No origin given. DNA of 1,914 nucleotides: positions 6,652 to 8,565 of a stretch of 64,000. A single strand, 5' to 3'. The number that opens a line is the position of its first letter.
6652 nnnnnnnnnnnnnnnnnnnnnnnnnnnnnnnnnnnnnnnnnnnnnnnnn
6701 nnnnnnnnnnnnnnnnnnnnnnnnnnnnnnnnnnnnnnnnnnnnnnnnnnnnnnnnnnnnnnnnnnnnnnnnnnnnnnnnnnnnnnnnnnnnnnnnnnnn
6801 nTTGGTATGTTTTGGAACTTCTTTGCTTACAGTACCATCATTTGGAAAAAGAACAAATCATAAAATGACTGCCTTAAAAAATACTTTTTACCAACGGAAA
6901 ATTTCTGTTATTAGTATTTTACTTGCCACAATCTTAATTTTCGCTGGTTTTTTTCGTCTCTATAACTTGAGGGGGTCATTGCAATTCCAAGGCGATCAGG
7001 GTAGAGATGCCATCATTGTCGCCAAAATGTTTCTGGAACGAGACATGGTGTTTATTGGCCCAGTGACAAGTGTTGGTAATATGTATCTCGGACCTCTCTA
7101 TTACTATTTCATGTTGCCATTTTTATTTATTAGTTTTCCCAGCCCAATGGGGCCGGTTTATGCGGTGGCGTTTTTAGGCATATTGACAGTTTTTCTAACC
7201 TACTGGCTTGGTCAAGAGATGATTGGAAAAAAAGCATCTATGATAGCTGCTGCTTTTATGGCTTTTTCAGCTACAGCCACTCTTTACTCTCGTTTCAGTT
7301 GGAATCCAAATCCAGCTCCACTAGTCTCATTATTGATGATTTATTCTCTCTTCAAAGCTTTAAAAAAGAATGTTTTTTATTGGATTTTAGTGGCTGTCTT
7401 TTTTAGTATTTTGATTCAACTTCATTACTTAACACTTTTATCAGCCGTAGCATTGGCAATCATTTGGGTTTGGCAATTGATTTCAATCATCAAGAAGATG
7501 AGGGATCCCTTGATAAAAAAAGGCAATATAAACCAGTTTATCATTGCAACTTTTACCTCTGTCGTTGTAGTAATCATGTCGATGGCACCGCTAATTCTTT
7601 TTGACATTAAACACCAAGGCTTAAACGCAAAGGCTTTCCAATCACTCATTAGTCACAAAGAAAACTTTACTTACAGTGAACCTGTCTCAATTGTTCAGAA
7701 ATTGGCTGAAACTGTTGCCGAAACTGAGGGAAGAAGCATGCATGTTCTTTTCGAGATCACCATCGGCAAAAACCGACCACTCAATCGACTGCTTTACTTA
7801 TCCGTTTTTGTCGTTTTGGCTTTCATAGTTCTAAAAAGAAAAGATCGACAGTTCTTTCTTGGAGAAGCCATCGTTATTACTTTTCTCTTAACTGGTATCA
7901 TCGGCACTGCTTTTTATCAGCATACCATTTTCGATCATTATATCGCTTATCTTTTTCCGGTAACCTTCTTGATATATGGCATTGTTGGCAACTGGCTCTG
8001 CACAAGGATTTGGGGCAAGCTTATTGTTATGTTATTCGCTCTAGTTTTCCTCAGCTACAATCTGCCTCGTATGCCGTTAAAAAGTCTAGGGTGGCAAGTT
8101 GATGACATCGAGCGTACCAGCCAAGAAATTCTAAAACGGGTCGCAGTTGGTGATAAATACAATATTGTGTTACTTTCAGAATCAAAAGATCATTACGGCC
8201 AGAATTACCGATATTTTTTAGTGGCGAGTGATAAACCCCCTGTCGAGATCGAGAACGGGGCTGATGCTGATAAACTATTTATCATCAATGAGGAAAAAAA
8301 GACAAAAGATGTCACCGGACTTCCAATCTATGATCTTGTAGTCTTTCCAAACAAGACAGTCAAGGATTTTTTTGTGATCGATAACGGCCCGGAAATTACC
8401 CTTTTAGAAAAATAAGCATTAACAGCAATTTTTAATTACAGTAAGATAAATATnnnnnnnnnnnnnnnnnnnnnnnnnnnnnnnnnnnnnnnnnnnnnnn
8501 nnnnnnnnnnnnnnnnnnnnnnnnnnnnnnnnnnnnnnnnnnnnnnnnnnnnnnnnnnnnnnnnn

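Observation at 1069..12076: Surface-glycan cluster with two polyprenyl-P-sugar synthase plus GT-C transferase pairs and a GtrB-GtrA fusion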

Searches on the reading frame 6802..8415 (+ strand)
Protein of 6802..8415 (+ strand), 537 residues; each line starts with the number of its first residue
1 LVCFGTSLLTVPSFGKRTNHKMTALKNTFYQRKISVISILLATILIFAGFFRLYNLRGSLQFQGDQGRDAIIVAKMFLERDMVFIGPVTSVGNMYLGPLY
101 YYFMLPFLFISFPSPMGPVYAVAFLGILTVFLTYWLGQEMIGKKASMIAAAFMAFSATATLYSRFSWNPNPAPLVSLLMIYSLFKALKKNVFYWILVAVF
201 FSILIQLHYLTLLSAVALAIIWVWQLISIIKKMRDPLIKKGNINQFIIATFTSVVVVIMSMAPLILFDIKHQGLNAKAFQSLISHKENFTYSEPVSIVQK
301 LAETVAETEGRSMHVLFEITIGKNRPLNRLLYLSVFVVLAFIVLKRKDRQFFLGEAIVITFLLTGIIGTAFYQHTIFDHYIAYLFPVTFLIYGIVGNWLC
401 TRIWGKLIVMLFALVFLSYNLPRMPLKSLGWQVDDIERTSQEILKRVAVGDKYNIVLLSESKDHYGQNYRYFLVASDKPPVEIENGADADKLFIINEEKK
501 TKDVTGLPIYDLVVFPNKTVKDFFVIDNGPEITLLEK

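Call 3: search_protein_families(library=pfam, proteins=[window:6802-8415:+], max_evalue=0.01)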
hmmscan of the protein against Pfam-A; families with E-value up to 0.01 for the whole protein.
window:6802-8415:+ (537 aa): 1 family
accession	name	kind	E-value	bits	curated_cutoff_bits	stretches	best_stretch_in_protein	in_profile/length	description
PF13231.12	PMT_2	-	4.4e-05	24.2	26.1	1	115-225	20-132/160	Dolichyl-phosphate-mannose-protein mannosyltransferase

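Call 4: search_protein_families(library=ncbifam, proteins=[window:6802-8415:+], max_evalue=0.01)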
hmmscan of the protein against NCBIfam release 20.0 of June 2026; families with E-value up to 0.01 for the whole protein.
window:6802-8415:+ (537 aa): 1 family
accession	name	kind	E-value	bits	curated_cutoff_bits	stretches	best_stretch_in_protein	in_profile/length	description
TIGR03663.1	TIGR03663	subfamily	1.2e-05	24.5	126.25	1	40-257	3-215/435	flippase activity-associated protein Agl23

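Call 13: search_solved_structures(query=window:6865-8415:+, max_evalue=1)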
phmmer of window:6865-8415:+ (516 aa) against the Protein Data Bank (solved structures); distinct sequences matched with E-value up to 1: 0.

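Call 18: search_protein_families(library=pfam, proteins=[window:6865-8415:+], max_evalue=10)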
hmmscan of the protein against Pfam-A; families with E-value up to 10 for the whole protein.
window:6865-8415:+ (516 aa): 2 families
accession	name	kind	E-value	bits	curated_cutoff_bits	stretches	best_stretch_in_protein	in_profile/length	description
PF13231.12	PMT_2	-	4.1e-05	24.3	26.1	1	94-204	20-132/160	Dolichyl-phosphate-mannose-protein mannosyltransferase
PF08113.16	CoxIIa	-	0.25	11.6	20.7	1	14-28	9-24/33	Cytochrome c oxidase subunit IIa family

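Call 29: find_homologous_proteins(query=window:6865-8415:+, max_evalue=0.001)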
Query window:6865-8415:+ (516 aa): 1196 proteins with E <= 0.001 among 8000 candidates; the best 120 are listed.
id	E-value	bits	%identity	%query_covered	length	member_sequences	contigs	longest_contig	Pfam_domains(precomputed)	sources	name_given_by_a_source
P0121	0.0e+0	1134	100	100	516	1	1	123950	-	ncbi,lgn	ncbi:MAG: hypothetical protein ACOZAN_00245 [Patescibacteria group bacterium]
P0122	2.3e-180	619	55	99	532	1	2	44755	PF13231.13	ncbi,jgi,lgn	ncbi:MAG: glycosyltransferase family 39 protein [Candidatus Woesebacteria bacterium]|jgi:hypothetica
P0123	3.2e-179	615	55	99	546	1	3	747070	PF13231.13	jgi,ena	-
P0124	9.5e-179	613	56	98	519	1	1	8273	PF13231.13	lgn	-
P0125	8.1e-177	607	56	98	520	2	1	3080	PF13231.13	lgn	-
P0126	3.3e-175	602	57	98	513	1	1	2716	PF13231.13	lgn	-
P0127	4.4e-173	595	54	94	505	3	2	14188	PF13231.13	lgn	-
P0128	4.8e-173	594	56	95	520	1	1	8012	-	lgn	-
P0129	5.2e-173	594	55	97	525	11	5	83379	PF13231.13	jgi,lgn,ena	-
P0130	6.1e-173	594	55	98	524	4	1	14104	PF13231.13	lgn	-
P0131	1.1e-171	590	56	95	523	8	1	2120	PF13231.13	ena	-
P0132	2.2e-171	589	52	99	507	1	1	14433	PF13231.13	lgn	-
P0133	3.6e-171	588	54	98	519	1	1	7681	PF13231.13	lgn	-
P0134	7.5e-171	587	55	99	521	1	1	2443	PF13231.13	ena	-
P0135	1.1e-170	587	55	97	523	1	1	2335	PF13231.13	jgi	-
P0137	1.4e-168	580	55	97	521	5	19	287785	PF13231.13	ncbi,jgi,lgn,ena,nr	ncbi:MAG: hypothetical protein A2383_01850 [Candidatus Pacebacteria bacterium RIFOXYB1_FULL_39_46]|n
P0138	6.4e-168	578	53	98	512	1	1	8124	PF13231.13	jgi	jgi:4-amino-4-deoxy-L-arabinose transferase-like glycosyltransferase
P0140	1.1e-166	574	55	97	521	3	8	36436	PF13231.13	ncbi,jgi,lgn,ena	ncbi:MAG TPA: glycosyltransferase family 39 protein [Patescibacteria group bacterium]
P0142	1.8e-166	573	53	97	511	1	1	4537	PF13231.13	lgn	-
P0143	2.4e-166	572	52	98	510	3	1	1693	PF13231.13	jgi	jgi:4-amino-4-deoxy-L-arabinose transferase-like glycosyltransferase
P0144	3.2e-166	572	54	97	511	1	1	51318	PF13231.13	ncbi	-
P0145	3.7e-166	572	54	98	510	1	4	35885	PF13231.13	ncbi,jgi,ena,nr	ncbi:MAG: glycosyltransferase family 39 protein [Candidatus Pacebacteria bacterium]|nr:glycosyltrans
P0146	4.2e-166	572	54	97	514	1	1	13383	PF13231.13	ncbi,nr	ncbi:MAG: hypothetical protein GF390_00515 [Candidatus Pacebacteria bacterium]|nr:hypothetical prote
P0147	4.5e-166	571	55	97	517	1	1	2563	PF13231.13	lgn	-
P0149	1.3e-165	570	52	97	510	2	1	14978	PF13231.13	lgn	-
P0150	2.3e-165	569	53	97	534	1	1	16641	PF13231.13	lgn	-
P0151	2.9e-165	569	52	95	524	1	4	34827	PF13231.13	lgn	-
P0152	3.1e-165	569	52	95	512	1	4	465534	PF13231.13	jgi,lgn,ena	jgi:4-amino-4-deoxy-L-arabinose transferase-like glycosyltransferase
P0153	4.7e-165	568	52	97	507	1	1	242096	PF11992.14,PF13231.13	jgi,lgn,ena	-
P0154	9.2e-165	567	54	97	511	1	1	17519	PF13231.13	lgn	-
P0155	1.8e-164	566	53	97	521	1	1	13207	PF13231.13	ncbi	ncbi:MAG: glycosyltransferase family 39 protein [Candidatus Paceibacterota bacterium]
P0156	2.1e-164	566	52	98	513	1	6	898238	PF13231.13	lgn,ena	-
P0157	3.4e-164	565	53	94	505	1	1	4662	PF13231.13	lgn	-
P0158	3.6e-164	565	52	98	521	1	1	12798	PF13231.13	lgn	-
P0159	4.4e-164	565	52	97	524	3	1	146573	PF13231.13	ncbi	-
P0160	7.6e-164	564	54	96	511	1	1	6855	PF13231.13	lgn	-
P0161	1.2e-163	563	52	96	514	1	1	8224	PF13231.13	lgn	-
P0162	2.3e-163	563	51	97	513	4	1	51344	PF13231.13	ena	-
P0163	4.6e-163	562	53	95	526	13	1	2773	PF13231.13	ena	-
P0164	5.1e-163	561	52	97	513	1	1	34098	PF13231.13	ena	-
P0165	5.6e-163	561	51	98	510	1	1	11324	PF13231.13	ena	-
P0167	6.9e-163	561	52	97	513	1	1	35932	PF13231.13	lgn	-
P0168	2.0e-162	559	52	98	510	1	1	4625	PF13231.13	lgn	-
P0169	3.0e-162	559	52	98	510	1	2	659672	PF13231.13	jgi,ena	jgi:4-amino-4-deoxy-L-arabinose transferase-like glycosyltransferase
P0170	6.8e-162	558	52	97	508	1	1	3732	PF13231.13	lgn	-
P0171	1.0e-161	557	53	97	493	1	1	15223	PF13231.13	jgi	jgi:hypothetical protein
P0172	1.7e-161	556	51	97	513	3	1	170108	PF13231.13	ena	-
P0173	2.3e-161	556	51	96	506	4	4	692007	PF13231.13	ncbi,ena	-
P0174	3.7e-161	555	52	93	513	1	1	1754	PF13231.13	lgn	-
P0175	4.1e-161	555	51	98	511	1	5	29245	PF13231.13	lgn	-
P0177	7.1e-161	554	51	98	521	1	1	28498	PF13231.13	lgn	-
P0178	1.1e-160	554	51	95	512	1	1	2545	PF13231.13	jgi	jgi:4-amino-4-deoxy-L-arabinose transferase-like glycosyltransferase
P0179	2.9e-160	552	50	97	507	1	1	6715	PF13231.13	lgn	-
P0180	4.5e-160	552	51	94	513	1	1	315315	PF13231.13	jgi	jgi:4-amino-4-deoxy-L-arabinose transferase-like glycosyltransferase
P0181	5.0e-160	552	50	98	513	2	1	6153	PF13231.13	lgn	-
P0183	5.8e-160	551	51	100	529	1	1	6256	PF13231.13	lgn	-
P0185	2.3e-159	549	52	96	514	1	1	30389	PF13231.13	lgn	-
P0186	2.5e-159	549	51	99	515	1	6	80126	PF13231.13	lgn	-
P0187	2.9e-159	549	50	98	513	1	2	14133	PF13231.13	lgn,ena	-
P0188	5.5e-159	548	50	97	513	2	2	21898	PF13231.13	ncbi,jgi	-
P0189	2.2e-158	546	50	95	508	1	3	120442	PF13231.13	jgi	jgi:4-amino-4-deoxy-L-arabinose transferase-like glycosyltransferase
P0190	2.3e-158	546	52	93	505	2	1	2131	PF13231.13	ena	-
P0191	2.4e-158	546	50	97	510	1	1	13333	PF13231.13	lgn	-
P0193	2.7e-158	546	51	97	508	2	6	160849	PF13231.13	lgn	-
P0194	4.0e-158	545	51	99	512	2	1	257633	PF13231.13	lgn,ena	-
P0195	4.8e-158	545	51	97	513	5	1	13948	PF13231.13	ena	-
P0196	5.3e-158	545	51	96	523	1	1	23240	PF13231.13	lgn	-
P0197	6.2e-158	545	50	99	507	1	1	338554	PF13231.13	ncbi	-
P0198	9.4e-158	544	50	98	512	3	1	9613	PF13231.13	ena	-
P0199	1.2e-157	544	52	94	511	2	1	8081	PF13231.13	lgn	-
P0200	1.5e-157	543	50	100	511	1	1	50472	PF13231.13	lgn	-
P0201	1.6e-157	543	50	98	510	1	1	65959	PF13231.13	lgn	-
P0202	3.2e-157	542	49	100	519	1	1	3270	PF13231.13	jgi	jgi:4-amino-4-deoxy-L-arabinose transferase-like glycosyltransferase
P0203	3.4e-157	542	50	99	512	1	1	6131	PF13231.13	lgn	-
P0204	4.2e-157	542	50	99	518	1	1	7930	PF13231.13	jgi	jgi:hypothetical protein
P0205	5.0e-157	542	49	98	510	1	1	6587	PF13231.13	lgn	-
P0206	6.4e-157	541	51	97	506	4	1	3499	PF13231.13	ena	-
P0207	1.0e-156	541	50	97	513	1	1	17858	PF13231.13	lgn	-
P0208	2.1e-156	540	48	100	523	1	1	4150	PF13231.13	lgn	-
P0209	5.4e-156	538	51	95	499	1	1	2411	PF13231.13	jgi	jgi:4-amino-4-deoxy-L-arabinose transferase-like glycosyltransferase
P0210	5.5e-156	538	50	97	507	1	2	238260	PF13231.13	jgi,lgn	-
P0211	9.6e-156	537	51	94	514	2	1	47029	PF13231.13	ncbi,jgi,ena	-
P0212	1.1e-155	537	50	96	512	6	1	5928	PF13231.13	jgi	-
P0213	1.4e-155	537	50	96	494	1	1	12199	PF13231.13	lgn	-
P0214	1.4e-155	537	53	92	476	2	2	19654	PF13231.13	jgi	-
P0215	1.5e-155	537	51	97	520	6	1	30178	PF13231.13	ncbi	-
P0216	2.1e-155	536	50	98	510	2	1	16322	PF13231.13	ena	-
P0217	2.5e-155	536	49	98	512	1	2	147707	PF13231.13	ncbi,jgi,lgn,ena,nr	ncbi:glycosyltransferase family 39 protein [Patescibacteria group bacterium]|nr:glycosyltransferase 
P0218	2.7e-155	536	53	96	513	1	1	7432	PF13231.13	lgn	-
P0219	3.4e-155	536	51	96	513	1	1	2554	PF13231.13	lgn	-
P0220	4.0e-155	535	49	99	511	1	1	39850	PF13231.13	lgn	-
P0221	4.0e-155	535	48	98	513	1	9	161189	PF13231.13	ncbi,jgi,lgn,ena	-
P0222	7.8e-155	534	51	97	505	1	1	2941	PF13231.13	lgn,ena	-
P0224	2.7e-154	533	50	100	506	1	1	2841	PF13231.13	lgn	-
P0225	3.1e-154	532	48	98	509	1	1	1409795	PF13231.13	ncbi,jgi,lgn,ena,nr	ncbi:MAG TPA: glycosyltransferase family 39 protein [Vitreimonas sp.]|nr:glycosyltransferase family 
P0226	3.6e-154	532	48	97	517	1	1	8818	PF13231.13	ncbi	-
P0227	6.5e-154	531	50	98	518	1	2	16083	PF13231.13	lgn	-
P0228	7.2e-154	531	52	98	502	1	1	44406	PF13231.13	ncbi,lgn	ncbi:MAG: glycosyltransferase family 39 protein [Patescibacteria group bacterium]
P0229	8.8e-154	531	52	96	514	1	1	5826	PF13231.13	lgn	-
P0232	1.4e-153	530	50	96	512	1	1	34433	PF13231.13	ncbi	-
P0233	1.7e-153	530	50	97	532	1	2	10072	PF13231.13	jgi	jgi:4-amino-4-deoxy-L-arabinose transferase-like glycosyltransferase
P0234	2.9e-153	529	48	98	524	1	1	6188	PF13231.13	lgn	-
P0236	3.8e-153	529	50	98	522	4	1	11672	PF13231.13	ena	-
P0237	5.4e-153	528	48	94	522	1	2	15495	PF13231.13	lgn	-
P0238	9.8e-153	527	49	98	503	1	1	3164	PF13231.13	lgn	-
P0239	9.9e-153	527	50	98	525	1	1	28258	PF13231.13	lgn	-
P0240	1.3e-152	527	50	98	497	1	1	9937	PF13231.13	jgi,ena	-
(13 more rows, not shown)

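Call 47: predict_structure(alignment_id=A2)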
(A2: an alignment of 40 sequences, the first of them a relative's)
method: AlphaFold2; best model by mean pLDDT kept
length: 516 residues; sequences in the alignment: 40
mean_pLDDT: 88.6   pTM: 0.89
mean pLDDT of the five models: 88.6, 88.1, 87.8, 87.1, 86.6
residues with pLDDT >= 90: 341; 70-90: 124; 50-70: 36; < 50: 15
segments of 3 or more residues with pLDDT < 50: 1-4, 66-72, 267-269
pLDDT, mean of each block of 10 residues (from residue 1): 49 88 98 90 88 87 54 65 91 92 97 98 98 96 75 97 96 97 84 91 94 72 94 93 80 73 54 76 90 96 96 97 85 97 92 83 97 97 97 98 90 94 96 93 92 95 90 93 89 93 95 97
secondary structure, 60 per line:
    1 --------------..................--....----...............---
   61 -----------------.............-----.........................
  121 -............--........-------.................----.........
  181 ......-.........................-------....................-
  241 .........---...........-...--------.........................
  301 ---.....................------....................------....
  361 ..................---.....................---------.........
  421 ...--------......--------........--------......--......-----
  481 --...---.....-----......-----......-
elements in order: H15-32 H35-38 H43-57 H78-90 H96-120 H122-133 H136-143 H151-167 H172-186 H188-212 H220-239 H241-249 H253-263 H276-300 H304-324 H331-350 H357-378 H382-402 H412-423 E432-437 H446-453 H462-467 E470-475 H489-493 E499-504 E510-515

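Call 51: fold_search(model_id=the predicted structure, library=pdb)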
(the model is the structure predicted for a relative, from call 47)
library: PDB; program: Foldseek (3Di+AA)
matches with E <= 10: 375; with E <= 0.001: 23
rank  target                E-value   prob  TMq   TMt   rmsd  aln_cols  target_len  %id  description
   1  5f15                  3.0e-07  1.00  0.56  0.54   8.5       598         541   11  Crystal Structure of ArnT from Cupriavidus metallidurans bound to Undecaprenyl phosphate (released 2016-02-17)
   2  6ftg_5                1.5e-06  1.00  0.50  0.42  13.9       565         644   13  Subtomogram average of OST-containing ribosome-translocon complexes from canine rough microsomal membranes (released 2018-03-21)
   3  8pn9_A                1.8e-06  1.00  0.49  0.40  13.1       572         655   12  Structure of human oligosaccharyltransferase OST-A complex bound to NGI-1 (released 2024-05-08)
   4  7e9s_A                1.8e-06  1.00  0.48  0.31  13.7       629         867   11  Archaeal oligosaccharyltransferase AglB from Archaeoglobus fulgidus in complex with an inhibitory peptide and a dolich (released 2021-09-08)
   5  9s6t_A                2.1e-06  1.00  0.51  0.54   9.2       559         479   13  Ternary cryo-EM structure of chicken ALG12 with Dol25-PP-GlcNAc2Man7, Dol25-P-Man, and Fab (released 2026-03-18)
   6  3wak                  2.3e-06  1.00  0.47  0.31  13.7       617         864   12  Crystal structure of the Archaeoglobus fulgidus oligosaccharyltransferase (O29867_ARCFU) in the apo form (released 2013-10-30)
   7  5ezm                  2.4e-06  1.00  0.55  0.54   9.0       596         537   11  Crystal Structure of ArnT from Cupriavidus metallidurans in the apo state (released 2016-02-17)
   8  9n9j_I                3.2e-06  1.00  0.48  0.37  14.6       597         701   13  Structure of a GRP94 folding intermediate engaged with a CCDC134- and FKBP11-bound secretory translocon (released 2025-11-19)
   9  8b6l_I                1.1e-05  1.00  0.51  0.40  12.6       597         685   14  Subtomogram average of the human Sec61-TRAP-OSTA-translocon (released 2022-12-07)
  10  8age_A                1.2e-05  1.00  0.44  0.37  13.4       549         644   12  Structure of yeast oligosaccharylransferase complex with acceptor peptide bound (released 2022-12-07)
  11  8agb_A                1.3e-05  1.00  0.43  0.36  14.1       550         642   12  Structure of yeast oligosaccharylransferase complex with lipid-linked oligosaccharide bound (released 2022-12-07)
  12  8agc_A                1.4e-05  1.00  0.47  0.37  15.2       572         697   13  Structure of yeast oligosaccharylransferase complex with lipid-linked oligosaccharide and non-acceptor peptide bound (released 2022-12-07)
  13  5gmy_A                1.8e-05  1.00  0.40  0.27  16.4       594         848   11  Crystal structure of the Archaeoglobus fulgidus oligosaccharyltransferase (O29867_ARCFU) tethered with an acceptor pep (released 2017-02-01)
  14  5ogl_A                2.1e-05  1.00  0.47  0.36  10.0       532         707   15  Structure of bacterial oligosaccharyltransferase PglB in complex with an acceptor peptide and an lipid-linked oligosac (released 2017-10-25)
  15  6ezn_F                2.2e-05  1.00  0.50  0.41  11.9       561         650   13  Cryo-EM structure of the yeast oligosaccharyltransferase (OST) complex (released 2018-01-17)
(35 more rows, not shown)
